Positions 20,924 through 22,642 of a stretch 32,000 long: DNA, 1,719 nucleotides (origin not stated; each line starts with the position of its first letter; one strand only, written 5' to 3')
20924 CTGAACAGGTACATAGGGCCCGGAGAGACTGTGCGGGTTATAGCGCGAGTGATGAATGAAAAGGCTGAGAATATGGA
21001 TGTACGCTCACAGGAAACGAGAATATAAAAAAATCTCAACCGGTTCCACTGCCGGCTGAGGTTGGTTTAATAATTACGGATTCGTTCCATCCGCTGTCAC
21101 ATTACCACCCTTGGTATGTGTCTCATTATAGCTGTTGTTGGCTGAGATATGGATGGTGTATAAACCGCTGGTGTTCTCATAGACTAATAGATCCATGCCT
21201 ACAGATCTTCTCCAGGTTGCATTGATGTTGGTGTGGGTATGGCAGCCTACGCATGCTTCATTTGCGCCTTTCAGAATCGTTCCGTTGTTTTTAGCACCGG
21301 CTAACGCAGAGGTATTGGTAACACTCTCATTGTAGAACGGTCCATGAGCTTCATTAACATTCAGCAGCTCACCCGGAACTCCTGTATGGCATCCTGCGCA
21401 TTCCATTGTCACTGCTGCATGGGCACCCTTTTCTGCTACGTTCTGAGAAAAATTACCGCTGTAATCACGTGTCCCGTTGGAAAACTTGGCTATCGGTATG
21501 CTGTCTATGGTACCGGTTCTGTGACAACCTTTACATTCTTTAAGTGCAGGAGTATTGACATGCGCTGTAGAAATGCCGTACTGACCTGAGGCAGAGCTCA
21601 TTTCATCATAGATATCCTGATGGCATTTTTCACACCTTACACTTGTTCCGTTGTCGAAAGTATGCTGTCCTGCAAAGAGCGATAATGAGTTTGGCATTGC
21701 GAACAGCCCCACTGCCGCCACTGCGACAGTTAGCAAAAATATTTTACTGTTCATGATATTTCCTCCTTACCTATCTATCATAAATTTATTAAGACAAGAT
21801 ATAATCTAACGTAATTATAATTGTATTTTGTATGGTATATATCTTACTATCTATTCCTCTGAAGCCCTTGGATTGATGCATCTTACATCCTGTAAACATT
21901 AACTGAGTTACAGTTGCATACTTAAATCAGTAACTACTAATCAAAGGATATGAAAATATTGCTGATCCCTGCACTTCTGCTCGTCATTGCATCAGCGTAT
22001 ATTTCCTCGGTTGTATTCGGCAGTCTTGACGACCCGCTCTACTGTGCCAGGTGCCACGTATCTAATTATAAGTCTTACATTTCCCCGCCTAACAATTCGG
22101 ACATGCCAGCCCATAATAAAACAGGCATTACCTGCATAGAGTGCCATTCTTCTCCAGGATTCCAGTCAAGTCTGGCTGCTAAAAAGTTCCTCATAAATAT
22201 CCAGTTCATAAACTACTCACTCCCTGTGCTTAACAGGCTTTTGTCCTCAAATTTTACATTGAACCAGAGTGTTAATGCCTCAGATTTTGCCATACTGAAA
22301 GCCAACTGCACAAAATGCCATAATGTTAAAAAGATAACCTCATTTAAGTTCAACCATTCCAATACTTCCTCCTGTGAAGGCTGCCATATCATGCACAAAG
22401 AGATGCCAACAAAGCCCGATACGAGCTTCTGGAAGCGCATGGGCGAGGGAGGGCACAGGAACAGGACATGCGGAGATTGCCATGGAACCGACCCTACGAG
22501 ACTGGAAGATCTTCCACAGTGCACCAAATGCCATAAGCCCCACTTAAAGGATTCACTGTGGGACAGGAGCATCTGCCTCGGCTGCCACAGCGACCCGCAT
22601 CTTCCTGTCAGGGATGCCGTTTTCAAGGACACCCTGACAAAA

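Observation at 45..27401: A 27-kb multiheme-cytochrome island next to mcrA reads like a complete candidate extracellular electron-transfer conduit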

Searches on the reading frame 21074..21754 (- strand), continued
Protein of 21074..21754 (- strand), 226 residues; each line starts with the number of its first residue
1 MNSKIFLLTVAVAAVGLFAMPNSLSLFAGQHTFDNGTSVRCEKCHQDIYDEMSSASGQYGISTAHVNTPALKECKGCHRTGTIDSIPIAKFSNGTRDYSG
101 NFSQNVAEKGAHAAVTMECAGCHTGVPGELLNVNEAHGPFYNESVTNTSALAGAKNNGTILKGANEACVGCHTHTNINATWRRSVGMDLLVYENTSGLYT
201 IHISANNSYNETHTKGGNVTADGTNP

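Call 88: fold_search(model_id=the predicted structure, library=pdb)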
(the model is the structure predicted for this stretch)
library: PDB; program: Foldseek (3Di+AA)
matches with E <= 10: 137; with E <= 0.001: 0
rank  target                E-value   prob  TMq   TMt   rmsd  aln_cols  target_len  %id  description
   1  8e5g                  1.2e-02  0.23  0.18  0.18  18.2       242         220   18  Cryo-EM of A. veneficus cytochrome filament (released 2023-05-10)
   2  9qgn_1A               1.4e+00  0.60  0.14  0.21   2.6        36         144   25  Cryo-EM structure of the PlPVC1 cap, 6-fold symmetrized (C6), in extended state (released 2025-10-29)
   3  6rao_A                1.7e+00  0.54  0.14  0.20   2.6        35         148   14  Cryo-EM structure of the anti-feeding prophage (AFP) baseplate, 6-fold symmetrised (released 2019-04-17)
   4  9qgl_1A               1.7e+00  0.47  0.14  0.20   2.6        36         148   25  Cryo-EM structure of the PlPVC1 baseplate, 6-fold symmetrized (C6), in extended state (released 2025-10-29)
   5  6rap_A                2.1e+00  0.41  0.14  0.21   3.6        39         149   13  Cryo-EM structure of the anti-feeding prophage cap (AFP tube terminating cap) (released 2019-04-17)
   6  1p1h_C                2.2e+00  0.38  0.09  0.04   4.2        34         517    9  Crystal structure of the 1L-myo-inositol/NAD+ complex (released 2003-07-08)
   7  8c7e_A                2.2e+00  0.08  0.09  0.12  12.1        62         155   13  Serendipitous cyanase structure from Serratia-like contamination (released 2023-02-22)
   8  6j0b_a                2.4e+00  0.44  0.14  0.20   2.6        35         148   17  Cryo-EM Structure of an Extracellular Contractile Injection System, PVC sheath-tube complex in extended state (released 2019-04-10)
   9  4aoy_D                2.4e+00  0.13  0.10  0.06  13.1        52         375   15  Open CtIDH. The complex structures of Isocitrate dehydrogenase from Clostridium thermocellum and Desulfotalea psychrop (released 2012-04-25)
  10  3gw6_C                2.7e+00  0.08  0.11  0.10  11.3        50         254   14  Intramolecular Chaperone (released 2010-02-02)
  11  1jki_A                2.9e+00  0.28  0.09  0.04   4.3        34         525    9  myo-Inositol-1-phosphate Synthase Complexed with an Inhibitor, 2-deoxy-glucitol-6-phosphate (released 2002-04-10)
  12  5t7v_L5               2.9e+00  0.03  0.12  0.18   9.9       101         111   15  Methicillin Resistant, Linezolid resistant Staphylococcus aureus 70S ribosome (delta S145 uL3) (released 2017-05-31)
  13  1p1f_A                3.0e+00  0.28  0.09  0.05   4.3        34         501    9  Crystal structure of apo 1L-myo-inositol 1-phosphate synthase (released 2003-07-08)
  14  4aoy_B                3.0e+00  0.25  0.08  0.05  11.0        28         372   21  Open CtIDH. The complex structures of Isocitrate dehydrogenase from Clostridium thermocellum and Desulfotalea psychrop (released 2012-04-25)
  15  7o74_A                3.0e+00  0.07  0.09  0.13  11.9        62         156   14  Structure of cyanase from Pseudomonas lactis (released 2021-04-21)
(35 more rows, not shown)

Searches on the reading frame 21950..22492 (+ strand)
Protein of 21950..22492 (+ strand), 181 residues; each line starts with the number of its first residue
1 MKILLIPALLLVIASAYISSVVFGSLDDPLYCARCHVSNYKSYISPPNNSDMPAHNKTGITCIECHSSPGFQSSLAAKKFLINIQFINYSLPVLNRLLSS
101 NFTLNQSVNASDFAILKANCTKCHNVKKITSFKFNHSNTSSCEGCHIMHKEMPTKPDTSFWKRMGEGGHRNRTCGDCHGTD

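Call 68: search_solved_structures(query=window:21950-22492:+, max_evalue=10, show_alignments=3)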
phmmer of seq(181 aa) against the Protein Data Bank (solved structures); distinct sequences matched with E-value up to 10: 23.
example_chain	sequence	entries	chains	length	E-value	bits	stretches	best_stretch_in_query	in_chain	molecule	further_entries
9h19_C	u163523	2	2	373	0.1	15.7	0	107-133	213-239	Photosynthetic reaction center cytochrome c subunit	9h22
5dfz_D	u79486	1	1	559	0.17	14.9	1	9-115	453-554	Vacuolar protein sorting-associated protein 30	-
3sel_X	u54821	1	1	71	0.29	14.2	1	118-156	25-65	CYTOCHROME C7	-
3wmm_C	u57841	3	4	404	0.36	13.9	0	47-67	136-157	Photosynthetic reaction center C subunit | Photosynthetic reaction center cytochrome c subunit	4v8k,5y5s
3sj1_X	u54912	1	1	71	0.41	13.7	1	118-156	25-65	CYTOCHROME C7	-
7o0u_C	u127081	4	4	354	0.43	13.7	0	96-133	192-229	MULTIHEME_CYTC domain-containing protein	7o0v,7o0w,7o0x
2lzz_A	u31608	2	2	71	0.46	13.6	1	118-156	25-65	Cytochrome c, 3 heme-binding sites | PpcA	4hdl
3sj0_X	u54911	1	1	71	0.49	13.5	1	118-156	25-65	CYTOCHROME C7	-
1eys_C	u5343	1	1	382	0.51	13.4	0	47-67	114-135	PHOTOSYNTHETIC REACTION CENTER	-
3bxu_A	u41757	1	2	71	0.52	13.4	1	116-156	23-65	Cytochrome c3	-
3sj4_X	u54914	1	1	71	0.53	13.4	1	118-156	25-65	CYTOCHROME C7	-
1os6_A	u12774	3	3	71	0.57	13.3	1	118-156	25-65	PpcA | Cytochrome c3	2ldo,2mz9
4haj_A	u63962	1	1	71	0.58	13.2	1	118-156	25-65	PpcA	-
4hb8_A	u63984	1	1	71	0.58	13.2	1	118-156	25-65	PpcA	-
4hb6_A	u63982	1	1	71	0.61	13.2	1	118-156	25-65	PpcA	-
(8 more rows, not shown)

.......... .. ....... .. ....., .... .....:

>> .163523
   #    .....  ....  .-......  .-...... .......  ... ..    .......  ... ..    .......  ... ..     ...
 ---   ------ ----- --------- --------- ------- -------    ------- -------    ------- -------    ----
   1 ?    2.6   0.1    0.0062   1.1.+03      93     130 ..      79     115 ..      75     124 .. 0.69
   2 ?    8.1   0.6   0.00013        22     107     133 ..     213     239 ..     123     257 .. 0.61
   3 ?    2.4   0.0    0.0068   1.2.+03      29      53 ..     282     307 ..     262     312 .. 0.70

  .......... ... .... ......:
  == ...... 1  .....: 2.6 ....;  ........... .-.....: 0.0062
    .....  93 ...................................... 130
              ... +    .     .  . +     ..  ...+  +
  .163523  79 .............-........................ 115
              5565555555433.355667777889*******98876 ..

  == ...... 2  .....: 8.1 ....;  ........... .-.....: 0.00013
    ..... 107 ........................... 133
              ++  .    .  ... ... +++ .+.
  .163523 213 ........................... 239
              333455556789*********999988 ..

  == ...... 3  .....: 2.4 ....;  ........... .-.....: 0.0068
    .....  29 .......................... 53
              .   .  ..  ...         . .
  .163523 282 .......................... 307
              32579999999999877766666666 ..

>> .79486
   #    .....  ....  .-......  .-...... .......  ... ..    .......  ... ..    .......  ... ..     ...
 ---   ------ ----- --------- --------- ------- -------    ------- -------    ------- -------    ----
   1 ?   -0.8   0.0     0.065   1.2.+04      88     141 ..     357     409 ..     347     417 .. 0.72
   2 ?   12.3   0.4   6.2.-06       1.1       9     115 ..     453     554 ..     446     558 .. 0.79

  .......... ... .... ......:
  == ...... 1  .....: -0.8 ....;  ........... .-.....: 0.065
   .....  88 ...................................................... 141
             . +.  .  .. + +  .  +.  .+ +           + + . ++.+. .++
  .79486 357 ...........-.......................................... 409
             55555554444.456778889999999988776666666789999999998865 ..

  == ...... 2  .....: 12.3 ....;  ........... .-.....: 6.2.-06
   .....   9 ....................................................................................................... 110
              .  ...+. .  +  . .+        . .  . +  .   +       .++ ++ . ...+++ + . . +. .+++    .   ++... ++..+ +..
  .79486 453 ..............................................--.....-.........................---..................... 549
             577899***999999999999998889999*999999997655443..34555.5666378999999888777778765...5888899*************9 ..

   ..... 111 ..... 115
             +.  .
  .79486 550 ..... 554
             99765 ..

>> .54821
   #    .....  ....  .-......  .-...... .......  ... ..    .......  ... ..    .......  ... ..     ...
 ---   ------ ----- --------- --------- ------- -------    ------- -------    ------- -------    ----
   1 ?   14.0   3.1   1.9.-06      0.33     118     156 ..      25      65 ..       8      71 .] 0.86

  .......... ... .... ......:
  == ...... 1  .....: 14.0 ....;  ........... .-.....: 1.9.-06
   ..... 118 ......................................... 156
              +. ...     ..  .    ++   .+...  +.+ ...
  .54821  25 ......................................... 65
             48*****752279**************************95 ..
